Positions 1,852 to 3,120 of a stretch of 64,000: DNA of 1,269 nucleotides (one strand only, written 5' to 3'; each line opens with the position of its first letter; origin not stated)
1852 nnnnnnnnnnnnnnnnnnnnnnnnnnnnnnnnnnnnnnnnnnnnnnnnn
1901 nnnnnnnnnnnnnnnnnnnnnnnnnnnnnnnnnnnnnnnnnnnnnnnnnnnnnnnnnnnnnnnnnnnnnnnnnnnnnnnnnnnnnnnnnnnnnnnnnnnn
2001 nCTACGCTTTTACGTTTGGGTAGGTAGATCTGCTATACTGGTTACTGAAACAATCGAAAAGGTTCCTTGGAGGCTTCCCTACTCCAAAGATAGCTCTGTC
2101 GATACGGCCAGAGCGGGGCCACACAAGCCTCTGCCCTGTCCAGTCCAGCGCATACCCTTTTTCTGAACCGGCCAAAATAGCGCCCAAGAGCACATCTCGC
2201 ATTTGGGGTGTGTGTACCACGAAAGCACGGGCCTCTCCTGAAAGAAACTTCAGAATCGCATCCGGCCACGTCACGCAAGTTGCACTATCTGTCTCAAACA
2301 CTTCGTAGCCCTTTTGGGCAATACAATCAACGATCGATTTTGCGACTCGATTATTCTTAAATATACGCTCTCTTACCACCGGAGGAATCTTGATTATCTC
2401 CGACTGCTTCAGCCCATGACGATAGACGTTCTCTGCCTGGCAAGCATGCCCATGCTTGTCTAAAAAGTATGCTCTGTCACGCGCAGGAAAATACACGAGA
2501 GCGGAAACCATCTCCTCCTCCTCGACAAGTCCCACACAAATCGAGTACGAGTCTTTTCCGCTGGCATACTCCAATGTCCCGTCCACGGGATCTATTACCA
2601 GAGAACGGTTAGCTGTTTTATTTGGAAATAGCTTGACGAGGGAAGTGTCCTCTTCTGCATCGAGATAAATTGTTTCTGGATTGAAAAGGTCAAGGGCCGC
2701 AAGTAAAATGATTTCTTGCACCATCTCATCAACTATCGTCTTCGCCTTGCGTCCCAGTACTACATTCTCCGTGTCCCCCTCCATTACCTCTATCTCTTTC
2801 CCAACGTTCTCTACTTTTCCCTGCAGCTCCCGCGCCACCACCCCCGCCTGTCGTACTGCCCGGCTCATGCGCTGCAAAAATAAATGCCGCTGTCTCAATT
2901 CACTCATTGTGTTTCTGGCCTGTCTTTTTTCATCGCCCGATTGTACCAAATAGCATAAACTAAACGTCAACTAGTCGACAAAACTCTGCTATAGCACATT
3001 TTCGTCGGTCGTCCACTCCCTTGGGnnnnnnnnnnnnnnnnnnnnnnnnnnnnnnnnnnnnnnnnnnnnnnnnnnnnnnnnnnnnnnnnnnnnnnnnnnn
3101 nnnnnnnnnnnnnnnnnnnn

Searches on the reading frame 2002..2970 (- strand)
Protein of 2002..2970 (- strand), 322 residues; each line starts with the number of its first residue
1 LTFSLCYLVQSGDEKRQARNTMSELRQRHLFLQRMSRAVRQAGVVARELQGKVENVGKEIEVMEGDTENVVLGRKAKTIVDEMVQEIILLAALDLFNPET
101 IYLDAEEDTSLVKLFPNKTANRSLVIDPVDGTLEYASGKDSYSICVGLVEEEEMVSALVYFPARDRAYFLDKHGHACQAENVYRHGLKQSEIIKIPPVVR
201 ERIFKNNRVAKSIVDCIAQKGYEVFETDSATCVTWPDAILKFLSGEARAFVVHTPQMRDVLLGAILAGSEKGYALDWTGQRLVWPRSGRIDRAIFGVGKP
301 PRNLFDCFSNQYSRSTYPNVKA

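Call 68: search_protein_families(library=pfam, proteins=[window:2002-2970:-], max_evalue=0.00001)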
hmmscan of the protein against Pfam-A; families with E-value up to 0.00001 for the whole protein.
window:2002-2970:- (322 aa): 1 family
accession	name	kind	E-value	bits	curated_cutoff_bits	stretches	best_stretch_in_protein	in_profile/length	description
PF00459.30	Inositol_P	-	9.7e-16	58.5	27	1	76-284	41-245/271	Inositol monophosphatase family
